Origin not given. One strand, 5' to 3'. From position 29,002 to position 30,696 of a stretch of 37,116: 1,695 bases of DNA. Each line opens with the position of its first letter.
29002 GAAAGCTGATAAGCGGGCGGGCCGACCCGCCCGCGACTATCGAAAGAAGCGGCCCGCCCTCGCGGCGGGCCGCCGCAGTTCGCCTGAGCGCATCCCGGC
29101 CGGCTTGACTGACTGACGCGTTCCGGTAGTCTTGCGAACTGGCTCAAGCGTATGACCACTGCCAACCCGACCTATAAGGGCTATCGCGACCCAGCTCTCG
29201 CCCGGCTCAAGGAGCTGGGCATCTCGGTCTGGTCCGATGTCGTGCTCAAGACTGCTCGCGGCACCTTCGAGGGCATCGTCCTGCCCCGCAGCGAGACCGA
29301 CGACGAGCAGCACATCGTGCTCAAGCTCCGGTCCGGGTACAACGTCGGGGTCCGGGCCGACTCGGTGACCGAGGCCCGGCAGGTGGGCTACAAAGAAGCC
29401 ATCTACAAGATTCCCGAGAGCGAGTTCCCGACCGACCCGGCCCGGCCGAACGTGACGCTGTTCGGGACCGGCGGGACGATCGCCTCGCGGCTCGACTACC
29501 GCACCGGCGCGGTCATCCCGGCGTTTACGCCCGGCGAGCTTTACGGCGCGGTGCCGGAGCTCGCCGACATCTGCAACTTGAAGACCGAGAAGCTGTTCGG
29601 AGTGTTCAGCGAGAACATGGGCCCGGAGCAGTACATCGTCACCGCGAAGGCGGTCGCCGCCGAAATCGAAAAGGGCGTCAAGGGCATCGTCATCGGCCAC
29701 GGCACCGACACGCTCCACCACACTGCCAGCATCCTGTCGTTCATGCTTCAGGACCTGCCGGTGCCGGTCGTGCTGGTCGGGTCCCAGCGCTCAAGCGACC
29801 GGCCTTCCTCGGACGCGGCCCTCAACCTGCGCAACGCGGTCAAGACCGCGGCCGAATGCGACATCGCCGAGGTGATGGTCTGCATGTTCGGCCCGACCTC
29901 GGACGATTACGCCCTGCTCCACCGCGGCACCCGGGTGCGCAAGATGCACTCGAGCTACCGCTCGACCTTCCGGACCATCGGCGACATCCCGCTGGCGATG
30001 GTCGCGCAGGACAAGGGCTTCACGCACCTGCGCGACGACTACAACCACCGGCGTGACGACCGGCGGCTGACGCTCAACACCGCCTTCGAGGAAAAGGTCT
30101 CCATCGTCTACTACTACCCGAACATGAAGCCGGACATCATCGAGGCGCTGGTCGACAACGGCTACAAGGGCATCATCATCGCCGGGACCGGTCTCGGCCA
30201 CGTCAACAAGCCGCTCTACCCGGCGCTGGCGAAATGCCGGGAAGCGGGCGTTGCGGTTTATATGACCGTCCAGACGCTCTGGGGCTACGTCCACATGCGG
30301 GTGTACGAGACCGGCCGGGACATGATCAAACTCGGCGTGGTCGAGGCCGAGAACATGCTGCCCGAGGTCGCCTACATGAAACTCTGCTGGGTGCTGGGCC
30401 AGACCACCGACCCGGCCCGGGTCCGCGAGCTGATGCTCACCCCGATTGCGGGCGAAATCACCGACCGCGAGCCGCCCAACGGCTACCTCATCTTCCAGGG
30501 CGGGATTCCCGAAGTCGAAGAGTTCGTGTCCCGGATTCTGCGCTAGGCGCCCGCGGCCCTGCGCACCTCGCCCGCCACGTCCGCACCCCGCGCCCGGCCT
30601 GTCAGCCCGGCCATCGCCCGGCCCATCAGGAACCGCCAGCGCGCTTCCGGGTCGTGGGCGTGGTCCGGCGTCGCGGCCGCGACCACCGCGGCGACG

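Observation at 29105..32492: Archaeal-type GatD/GatE amidotransferase in a bacterial gene context, encoded tail-to-tail with stop codons sharing one CTAG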

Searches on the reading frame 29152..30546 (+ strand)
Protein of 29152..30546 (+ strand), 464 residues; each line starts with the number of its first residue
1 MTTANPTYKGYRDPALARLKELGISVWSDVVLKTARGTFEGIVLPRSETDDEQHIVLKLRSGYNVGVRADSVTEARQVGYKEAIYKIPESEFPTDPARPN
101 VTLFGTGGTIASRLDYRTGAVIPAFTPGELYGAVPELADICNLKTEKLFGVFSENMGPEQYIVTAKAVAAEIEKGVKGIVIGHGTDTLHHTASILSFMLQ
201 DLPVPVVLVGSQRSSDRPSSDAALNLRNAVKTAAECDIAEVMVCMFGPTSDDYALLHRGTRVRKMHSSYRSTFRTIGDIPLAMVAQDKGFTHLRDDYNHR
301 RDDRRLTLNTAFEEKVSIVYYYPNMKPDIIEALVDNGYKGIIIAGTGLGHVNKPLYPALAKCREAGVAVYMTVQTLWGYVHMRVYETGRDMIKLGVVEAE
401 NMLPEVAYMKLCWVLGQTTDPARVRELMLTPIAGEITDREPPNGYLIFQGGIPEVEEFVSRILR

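Call 5: search_protein_families(library=ncbifam, proteins=[window:29152-30546:+], max_evalue=0.001)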
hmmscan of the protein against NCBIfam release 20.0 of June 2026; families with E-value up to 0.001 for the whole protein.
window:29152-30546:+ (464 aa): 6 families
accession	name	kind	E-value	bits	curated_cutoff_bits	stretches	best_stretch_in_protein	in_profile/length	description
TIGR02153.1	gatD_arch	equivalog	1.2e-155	518.2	324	1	38-440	1-403/405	Glu-tRNA(Gln) amidotransferase subunit GatD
NF003217.0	PRK04183.1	equivalog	8.2e-155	515.6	310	1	29-441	8-416/420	Glu-tRNA(Gln) amidotransferase subunit GatD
TIGR00519.1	asnASE_I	subfamily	4.5e-116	387.5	260.5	1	99-437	2-336/337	type I asparaginase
TIGR00520.1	asnASE_II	subfamily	5.3e-47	160.4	314.3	1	98-427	24-348/352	type II asparaginase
NF008304.0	PRK11096.1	equivalog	3.3e-44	150.9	506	1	97-427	22-344/348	L-asparaginase 2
NF006998.0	PRK09461.1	equivalog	1.7e-39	136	376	1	152-438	59-336/337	asparaginase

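Call 6: search_protein_families(library=pfam, proteins=[window:29152-30546:+], max_evalue=0.001)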
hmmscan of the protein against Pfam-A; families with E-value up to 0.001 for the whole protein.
window:29152-30546:+ (464 aa): 3 families
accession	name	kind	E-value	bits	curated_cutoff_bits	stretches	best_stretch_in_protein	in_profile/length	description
PF00710.25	Asparaginase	-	4.6e-55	186.6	22.5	1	100-287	1-183/193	Asparaginase, N-terminal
PF17763.6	Asparaginase_C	-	7.1e-35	119.9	34.6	1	315-428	1-114/114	Glutaminase/Asparaginase C-terminal domain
PF18195.6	GatD_N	-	2e-13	49.9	25.7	1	30-72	7-49/54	GatD N-terminal domain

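Call 17: search_solved_structures(query=window:29152-30546:+, show_alignments=2)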
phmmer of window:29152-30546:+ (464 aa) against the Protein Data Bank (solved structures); distinct sequences matched with E-value up to 0.001: 83 (the best 60 are shown).
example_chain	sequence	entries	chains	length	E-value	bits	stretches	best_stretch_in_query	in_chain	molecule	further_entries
2d6f_A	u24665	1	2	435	8.7e-124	417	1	14-440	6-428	Glutamyl-tRNA(Gln) amidotransferase subunit D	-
1zq1_A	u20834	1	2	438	5.8e-120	404.4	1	36-438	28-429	Glutamyl-tRNA(Gln) amidotransferase subunit D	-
9ufr_A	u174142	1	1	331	7.2e-41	143.7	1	102-436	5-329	asparaginase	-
9ufq_A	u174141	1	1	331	1.9e-40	142.3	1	102-436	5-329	asparaginase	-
5ot0_A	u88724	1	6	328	6.4e-37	130.6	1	103-437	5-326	L-asparaginase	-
3eca_A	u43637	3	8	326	3.2e-36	128.3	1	99-427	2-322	L-asparaginase 2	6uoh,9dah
5mq5_A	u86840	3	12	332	3.3e-36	128.3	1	99-427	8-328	L-asparaginase 2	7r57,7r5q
6pab_A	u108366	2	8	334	4.3e-36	127.9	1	99-427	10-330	L-asparaginase 2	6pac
6nxb_A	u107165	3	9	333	4.3e-36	127.9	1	99-427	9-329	L-asparaginase 2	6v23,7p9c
1ho3_A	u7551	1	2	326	4.4e-36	127.9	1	99-427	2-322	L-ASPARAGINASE II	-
8ecd_A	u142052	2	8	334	5.5e-36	127.6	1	99-427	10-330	L-asparaginase 2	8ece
1nns_A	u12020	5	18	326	5.8e-36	127.5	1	99-427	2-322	L-asparaginase II | L-asparaginase 2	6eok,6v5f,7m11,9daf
6uod_A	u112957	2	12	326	6e-36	127.4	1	99-427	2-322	L-asparaginase 2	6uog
4q0m_A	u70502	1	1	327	8.8e-36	126.9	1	101-438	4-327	L-asparaginase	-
1ihd_A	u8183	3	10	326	2.1e-35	125.7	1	99-427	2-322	L-asparaginase II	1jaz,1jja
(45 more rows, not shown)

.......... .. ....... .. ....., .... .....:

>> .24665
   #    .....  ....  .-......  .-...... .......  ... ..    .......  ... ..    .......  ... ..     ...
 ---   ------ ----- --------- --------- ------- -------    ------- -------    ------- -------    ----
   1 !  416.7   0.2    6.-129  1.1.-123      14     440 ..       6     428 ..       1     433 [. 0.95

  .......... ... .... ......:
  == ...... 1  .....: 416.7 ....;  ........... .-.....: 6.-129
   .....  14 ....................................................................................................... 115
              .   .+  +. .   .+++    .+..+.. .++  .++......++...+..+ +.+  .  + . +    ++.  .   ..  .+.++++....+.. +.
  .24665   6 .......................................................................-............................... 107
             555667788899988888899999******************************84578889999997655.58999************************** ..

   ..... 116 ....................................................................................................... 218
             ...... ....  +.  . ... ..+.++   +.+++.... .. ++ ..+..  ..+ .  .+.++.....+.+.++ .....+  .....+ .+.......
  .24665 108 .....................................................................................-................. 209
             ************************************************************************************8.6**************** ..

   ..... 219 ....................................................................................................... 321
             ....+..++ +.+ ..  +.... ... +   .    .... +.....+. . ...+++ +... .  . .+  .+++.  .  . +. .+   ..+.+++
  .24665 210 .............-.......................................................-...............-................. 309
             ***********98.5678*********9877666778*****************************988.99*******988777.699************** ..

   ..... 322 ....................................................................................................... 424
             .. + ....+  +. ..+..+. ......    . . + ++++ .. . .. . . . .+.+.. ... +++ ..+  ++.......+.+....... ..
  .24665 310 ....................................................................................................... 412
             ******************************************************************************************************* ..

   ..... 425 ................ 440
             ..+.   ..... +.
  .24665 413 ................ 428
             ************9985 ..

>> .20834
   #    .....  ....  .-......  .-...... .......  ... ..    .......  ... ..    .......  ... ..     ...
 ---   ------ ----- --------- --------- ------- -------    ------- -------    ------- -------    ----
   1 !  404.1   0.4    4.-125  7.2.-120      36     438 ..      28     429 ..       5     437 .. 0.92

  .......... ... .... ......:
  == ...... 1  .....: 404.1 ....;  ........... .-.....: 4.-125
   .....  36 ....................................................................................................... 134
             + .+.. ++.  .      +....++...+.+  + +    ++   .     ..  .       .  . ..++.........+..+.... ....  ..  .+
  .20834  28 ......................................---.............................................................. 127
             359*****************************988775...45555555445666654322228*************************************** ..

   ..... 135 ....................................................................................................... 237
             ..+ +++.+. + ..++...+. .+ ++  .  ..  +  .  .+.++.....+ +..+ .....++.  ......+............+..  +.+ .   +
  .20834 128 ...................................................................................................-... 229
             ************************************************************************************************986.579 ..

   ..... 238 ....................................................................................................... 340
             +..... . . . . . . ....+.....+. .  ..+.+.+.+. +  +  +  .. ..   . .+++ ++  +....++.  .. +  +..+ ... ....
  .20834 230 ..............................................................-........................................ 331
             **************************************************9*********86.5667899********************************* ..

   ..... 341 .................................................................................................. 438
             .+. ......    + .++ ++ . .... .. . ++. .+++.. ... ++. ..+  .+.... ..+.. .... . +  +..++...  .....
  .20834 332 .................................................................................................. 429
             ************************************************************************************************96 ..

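Call 50: search_protein_representatives(protein=window:29152-30546:+)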
Query: 464 residues. Proteins with E-value up to 0.001 (for the whole library): 9011; up to 1e-10: 4111; up to 1e-30: 464. The best 150 are listed.
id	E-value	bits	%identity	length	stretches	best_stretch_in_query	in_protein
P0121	4.4e-170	582.8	60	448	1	17-462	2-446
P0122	2.4e-162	557.3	59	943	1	15-458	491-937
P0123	6.4e-147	506.5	52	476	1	3-456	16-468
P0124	4.4e-139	480.6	77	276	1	189-463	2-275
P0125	4.3e-134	464.2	49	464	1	8-453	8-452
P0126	2.1e-125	435.5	46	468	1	9-459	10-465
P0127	3.7e-117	408.4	49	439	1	35-438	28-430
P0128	2.7e-114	398.9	46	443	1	9-439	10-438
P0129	7.0e-114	397.5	45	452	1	9-446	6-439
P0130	2.1e-113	396.0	56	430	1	98-437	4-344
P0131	1.8e-112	392.9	45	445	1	9-441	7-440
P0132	2.1e-112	392.7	45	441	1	11-443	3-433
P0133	2.6e-112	392.4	45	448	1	9-448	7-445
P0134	1.3e-111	390.0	73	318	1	75-318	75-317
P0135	2.6e-111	389.1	78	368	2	296-461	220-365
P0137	1.2e-107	377.1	41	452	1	8-443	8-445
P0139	4.9e-104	365.1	47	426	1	36-445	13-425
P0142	2.2e-100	353.1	45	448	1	18-439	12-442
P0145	1.2e-99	350.6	45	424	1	29-441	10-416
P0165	1.5e-90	320.6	38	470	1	6-459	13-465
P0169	1.7e-89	317.1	53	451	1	156-450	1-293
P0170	1.1e-88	314.5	44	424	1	38-438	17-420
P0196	7.5e-81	288.7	40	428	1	32-440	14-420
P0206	4.2e-79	282.9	48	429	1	134-444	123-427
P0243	9.2e-71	255.4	39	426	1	94-437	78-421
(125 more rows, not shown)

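Call 51: list_cluster_members(proteins=[P0121, P0122, P0123, P0125, P0126, P0127, P0128, P0129, P0131, P0137])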
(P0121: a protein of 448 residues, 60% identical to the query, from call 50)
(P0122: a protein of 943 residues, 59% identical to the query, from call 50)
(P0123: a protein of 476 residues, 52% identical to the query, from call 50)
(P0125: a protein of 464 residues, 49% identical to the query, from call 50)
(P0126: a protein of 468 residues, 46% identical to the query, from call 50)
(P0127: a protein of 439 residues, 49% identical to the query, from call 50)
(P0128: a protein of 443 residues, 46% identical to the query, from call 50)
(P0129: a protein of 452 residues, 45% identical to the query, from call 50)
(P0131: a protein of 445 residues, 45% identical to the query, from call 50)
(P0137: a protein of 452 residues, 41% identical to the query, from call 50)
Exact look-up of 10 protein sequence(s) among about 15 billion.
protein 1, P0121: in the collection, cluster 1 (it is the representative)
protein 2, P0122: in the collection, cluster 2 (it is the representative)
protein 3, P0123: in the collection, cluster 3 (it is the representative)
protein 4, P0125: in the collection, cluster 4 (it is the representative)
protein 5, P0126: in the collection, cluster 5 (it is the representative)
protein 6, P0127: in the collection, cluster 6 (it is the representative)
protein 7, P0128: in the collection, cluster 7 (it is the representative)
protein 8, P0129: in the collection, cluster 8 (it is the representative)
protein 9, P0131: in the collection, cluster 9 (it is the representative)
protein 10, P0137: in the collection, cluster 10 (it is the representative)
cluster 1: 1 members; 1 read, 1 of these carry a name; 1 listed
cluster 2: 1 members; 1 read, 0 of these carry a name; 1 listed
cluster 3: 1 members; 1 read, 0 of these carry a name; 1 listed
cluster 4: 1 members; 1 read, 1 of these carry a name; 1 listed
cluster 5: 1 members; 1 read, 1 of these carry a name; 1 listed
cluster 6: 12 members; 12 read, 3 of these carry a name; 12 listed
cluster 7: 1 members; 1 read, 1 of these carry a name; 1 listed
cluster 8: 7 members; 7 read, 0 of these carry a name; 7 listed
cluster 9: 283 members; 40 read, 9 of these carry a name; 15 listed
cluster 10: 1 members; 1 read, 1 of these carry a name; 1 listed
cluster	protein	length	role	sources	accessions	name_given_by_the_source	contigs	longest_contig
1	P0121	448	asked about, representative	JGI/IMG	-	glutamyl-tRNA(Gln) amidotransferase subunit D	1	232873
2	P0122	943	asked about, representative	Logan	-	-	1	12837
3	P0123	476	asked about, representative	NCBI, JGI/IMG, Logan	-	-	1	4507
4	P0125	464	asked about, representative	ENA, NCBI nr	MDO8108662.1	Glu-tRNA(Gln) amidotransferase subunit GatD [Candidatus Sigynarchaeota archaeon]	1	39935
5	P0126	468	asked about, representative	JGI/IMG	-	glutamyl-tRNA(Gln) amidotransferase subunit D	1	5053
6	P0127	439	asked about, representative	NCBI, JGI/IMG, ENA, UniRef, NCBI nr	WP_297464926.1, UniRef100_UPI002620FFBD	Glu-tRNA(Gln) amidotransferase subunit GatD [Thermococcus sp.] | Glu-tRNA(Gln) amidotransferase subunit GatD n=1 Tax=Thermococcus sp. TaxID=35749 ...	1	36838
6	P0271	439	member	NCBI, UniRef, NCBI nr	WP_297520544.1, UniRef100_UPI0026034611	Glu-tRNA(Gln) amidotransferase subunit GatD [Thermococcus sp.] | Glu-tRNA(Gln) amidotransferase subunit GatD n=1 Tax=Thermococcus sp. TaxID=35749 ...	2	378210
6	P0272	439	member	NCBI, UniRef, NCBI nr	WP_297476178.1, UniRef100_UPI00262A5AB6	Glu-tRNA(Gln) amidotransferase subunit GatD [Thermococcus sp.] | Glu-tRNA(Gln) amidotransferase subunit GatD n=1 Tax=Thermococcus sp. TaxID=35749 ...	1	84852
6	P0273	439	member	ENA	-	-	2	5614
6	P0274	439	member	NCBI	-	-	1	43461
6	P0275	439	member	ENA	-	-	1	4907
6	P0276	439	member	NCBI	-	-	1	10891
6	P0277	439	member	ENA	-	-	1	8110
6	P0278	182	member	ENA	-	-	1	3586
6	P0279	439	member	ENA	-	-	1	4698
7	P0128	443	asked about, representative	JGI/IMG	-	glutamyl-tRNA(Gln) amidotransferase subunit D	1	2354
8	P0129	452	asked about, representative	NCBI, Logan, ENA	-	-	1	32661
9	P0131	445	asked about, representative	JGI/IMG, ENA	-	-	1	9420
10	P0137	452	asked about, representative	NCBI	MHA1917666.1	MAG: Glu-tRNA(Gln) amidotransferase subunit GatD [Candidatus Ranarchaeia archaeon]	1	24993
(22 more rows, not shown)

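Call 52: search_protein_families(library=pfam, proteins=[P0122], max_evalue=0.001)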
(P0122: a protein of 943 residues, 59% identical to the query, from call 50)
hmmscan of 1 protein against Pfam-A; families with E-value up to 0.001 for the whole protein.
P0122 (943 aa): 4 families
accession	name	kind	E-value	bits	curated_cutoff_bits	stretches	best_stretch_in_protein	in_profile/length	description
PF00710.25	Asparaginase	-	6e-54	182.9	22.5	1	579-766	1-183/193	Asparaginase, N-terminal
PF02934.20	GatB_N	-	5.1e-37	128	23.4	1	24-304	2-234/277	GatB/GatE catalytic domain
PF17763.6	Asparaginase_C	-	2.3e-28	98.9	34.6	1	794-907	1-114/114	Glutaminase/Asparaginase C-terminal domain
PF18195.6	GatD_N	-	2.8e-07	30.2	25.7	1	511-548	12-49/54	GatD N-terminal domain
